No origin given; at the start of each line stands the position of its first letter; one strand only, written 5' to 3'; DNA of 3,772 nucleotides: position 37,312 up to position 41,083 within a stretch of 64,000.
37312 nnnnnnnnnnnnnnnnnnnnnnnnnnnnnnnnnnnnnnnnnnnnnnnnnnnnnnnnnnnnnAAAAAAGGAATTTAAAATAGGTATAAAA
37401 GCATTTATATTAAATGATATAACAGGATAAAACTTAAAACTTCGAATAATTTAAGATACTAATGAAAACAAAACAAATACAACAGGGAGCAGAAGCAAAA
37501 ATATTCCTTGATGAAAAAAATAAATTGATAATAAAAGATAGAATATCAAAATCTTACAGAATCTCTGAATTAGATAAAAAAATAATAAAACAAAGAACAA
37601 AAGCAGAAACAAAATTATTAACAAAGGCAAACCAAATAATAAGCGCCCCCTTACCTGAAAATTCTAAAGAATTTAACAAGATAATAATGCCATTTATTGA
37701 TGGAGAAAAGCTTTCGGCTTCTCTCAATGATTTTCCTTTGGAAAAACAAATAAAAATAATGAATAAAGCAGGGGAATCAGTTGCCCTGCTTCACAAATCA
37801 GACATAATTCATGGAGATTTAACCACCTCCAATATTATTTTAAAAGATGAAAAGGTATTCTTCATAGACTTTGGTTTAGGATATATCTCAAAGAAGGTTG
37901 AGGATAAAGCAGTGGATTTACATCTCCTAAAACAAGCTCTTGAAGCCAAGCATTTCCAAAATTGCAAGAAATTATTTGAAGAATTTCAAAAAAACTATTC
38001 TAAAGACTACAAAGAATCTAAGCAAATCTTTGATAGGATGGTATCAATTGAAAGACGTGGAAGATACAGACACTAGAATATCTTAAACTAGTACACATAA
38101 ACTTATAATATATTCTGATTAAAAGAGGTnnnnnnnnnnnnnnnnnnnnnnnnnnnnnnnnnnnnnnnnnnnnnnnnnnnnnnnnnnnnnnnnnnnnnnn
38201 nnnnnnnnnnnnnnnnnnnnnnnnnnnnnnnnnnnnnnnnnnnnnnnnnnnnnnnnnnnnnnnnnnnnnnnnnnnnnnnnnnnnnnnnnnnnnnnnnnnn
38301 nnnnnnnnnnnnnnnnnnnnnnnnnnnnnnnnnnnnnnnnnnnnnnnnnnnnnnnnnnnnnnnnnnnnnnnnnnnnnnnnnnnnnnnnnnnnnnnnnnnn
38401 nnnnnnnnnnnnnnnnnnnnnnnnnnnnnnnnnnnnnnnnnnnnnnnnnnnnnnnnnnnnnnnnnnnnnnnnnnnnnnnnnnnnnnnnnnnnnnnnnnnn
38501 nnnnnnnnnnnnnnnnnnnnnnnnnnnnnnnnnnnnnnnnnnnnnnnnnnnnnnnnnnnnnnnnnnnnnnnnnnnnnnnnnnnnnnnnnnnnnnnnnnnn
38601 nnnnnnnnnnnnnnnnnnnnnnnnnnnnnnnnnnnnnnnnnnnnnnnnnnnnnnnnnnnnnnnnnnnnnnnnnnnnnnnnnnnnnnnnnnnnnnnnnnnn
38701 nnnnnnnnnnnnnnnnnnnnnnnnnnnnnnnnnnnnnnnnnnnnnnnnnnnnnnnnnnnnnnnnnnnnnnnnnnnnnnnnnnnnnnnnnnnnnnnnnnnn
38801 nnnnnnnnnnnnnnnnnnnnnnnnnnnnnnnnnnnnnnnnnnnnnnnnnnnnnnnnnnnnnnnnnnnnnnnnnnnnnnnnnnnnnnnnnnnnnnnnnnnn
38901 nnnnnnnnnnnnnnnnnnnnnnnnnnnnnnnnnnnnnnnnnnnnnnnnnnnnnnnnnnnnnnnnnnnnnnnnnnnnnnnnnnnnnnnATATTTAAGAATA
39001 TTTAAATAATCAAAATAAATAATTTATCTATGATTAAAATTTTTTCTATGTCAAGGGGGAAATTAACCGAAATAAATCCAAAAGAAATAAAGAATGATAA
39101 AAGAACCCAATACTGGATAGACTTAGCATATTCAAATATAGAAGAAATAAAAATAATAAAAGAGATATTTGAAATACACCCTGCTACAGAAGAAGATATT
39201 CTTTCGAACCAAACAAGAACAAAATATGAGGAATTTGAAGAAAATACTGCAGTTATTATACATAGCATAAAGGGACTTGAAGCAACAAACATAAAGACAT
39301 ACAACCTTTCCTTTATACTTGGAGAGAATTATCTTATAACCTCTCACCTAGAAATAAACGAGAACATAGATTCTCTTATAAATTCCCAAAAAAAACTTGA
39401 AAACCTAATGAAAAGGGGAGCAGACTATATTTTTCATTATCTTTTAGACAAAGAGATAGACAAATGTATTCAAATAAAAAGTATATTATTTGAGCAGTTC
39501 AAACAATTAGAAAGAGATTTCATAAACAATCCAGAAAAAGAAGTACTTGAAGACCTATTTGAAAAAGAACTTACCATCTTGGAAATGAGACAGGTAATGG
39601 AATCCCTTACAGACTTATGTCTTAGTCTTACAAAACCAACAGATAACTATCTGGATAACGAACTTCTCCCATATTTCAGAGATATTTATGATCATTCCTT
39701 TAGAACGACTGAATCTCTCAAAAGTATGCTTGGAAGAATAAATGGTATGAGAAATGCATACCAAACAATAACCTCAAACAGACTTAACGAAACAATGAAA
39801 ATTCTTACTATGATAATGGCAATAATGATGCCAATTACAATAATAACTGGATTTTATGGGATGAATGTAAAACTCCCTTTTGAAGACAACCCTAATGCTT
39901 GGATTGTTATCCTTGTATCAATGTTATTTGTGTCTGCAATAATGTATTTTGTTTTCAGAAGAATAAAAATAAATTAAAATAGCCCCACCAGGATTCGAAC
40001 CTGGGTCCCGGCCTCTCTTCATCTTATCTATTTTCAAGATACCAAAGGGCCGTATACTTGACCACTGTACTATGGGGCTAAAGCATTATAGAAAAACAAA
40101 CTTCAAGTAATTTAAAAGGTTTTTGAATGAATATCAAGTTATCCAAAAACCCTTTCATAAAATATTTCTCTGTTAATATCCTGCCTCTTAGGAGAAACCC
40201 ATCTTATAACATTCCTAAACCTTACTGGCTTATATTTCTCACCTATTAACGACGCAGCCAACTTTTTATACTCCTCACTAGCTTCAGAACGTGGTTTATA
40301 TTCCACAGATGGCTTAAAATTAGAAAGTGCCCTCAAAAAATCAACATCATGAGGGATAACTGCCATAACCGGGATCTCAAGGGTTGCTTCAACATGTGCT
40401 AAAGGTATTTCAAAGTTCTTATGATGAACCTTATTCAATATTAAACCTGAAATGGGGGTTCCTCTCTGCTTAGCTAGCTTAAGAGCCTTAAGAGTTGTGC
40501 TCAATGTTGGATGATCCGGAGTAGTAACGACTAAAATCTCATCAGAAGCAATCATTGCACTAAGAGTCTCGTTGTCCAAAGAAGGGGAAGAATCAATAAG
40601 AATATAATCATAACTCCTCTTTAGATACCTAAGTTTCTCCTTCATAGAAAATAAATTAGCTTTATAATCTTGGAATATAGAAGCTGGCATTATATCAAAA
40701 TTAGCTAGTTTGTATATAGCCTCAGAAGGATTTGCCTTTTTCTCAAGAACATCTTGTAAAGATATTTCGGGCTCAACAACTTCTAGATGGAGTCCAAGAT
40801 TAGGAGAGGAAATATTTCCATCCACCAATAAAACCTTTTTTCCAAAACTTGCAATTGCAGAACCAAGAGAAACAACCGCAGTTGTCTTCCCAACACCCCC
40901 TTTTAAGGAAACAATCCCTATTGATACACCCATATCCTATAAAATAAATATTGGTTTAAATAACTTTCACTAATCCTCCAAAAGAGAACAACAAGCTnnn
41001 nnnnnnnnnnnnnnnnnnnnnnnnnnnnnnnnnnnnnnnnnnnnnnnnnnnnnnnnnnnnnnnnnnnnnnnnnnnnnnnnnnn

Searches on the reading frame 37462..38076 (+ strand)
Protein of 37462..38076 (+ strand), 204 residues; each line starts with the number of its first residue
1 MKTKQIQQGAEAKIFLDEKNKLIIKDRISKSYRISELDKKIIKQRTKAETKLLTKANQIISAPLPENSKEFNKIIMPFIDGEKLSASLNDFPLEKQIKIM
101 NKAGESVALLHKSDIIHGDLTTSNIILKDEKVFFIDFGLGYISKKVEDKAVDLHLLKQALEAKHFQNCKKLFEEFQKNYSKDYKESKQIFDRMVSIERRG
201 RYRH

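Call 40: search_protein_families(library=pfam, proteins=[window:37462-38076:+], max_evalue=0.001)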
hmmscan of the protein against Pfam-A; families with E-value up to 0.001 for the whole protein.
window:37462-38076:+ (204 aa): 4 families
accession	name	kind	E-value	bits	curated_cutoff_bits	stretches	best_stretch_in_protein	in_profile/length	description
PF01163.29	RIO1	-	2.1e-11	44.2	22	1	34-138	43-149/187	RIO domain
PF00069.31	Pkinase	-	2.9e-08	33.9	31.7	1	44-142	43-147/263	Protein kinase domain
PF07714.23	PK_Tyr_Ser-Thr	-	2.9e-06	27.2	23.1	1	70-143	74-152/258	Protein tyrosine and serine/threonine kinase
PF06293.20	Kdo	-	9.1e-05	22.4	21.3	1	77-164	101-194/207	Lipopolysaccharide kinase (Kdo/WaaP) family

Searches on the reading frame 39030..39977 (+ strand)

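Call 41: search_protein_families(library=pfam, proteins=[window:39030-39977:+], max_evalue=0.001)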
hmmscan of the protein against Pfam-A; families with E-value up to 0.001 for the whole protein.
window:39030-39977:+ (315 aa): 2 families
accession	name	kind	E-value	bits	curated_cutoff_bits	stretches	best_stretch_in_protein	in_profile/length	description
PF01544.23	CorA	-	1.1e-55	189.4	27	1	28-311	5-292/292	CorA-like Mg2+ transporter protein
PF20237.3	DUF6594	-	3.6e-05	24.2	30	1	165-307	97-218/238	Family of unknown function (DUF6594)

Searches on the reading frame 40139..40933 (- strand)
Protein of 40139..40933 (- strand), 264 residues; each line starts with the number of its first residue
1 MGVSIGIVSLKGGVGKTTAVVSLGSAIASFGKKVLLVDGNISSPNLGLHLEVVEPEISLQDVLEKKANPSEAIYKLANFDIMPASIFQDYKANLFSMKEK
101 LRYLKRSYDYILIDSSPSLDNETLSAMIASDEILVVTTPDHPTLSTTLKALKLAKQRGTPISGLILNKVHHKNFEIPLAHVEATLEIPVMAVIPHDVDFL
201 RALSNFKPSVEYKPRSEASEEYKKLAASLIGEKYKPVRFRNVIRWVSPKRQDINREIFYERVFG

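Call 41: search_protein_families(library=pfam, proteins=[window:40139-40933:-], max_evalue=0.001)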
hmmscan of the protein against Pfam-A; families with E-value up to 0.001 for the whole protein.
window:40139-40933:- (264 aa): 8 families
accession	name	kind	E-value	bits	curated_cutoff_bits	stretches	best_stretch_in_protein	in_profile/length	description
PF13614.12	AAA_31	-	6.5e-25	88.5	27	1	5-142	4-152/177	AAA domain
PF10609.15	ParA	-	1.5e-17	64.3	27.1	1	5-229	6-245/246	NUBPL iron-transfer P-loop NTPase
PF01656.29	CbiA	-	3.8e-17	62.9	25.4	1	5-207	1-123/125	CobQ/CobB/MinD/ParA nucleotide binding domain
PF06564.18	CBP_BcsQ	-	1.8e-11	44.5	21.3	1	5-227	4-231/234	Cellulose biosynthesis protein BcsQ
PF00142.24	Fer4_NifH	-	1.1e-10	41.9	25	1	131-237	142-251/271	4Fe-4S iron sulfur cluster binding proteins, NifH/frxC family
PF13500.12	AAA_26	-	2.2e-07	31.4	27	1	126-196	125-191/198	AAA domain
PF07015.17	VirC1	-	1.7e-06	28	24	1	5-41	4-40/231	VirC1 protein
PF02374.21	ArsA_ATPase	-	0.00063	19.5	24.3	0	8-37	6-35/305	Anion-transporting ATPase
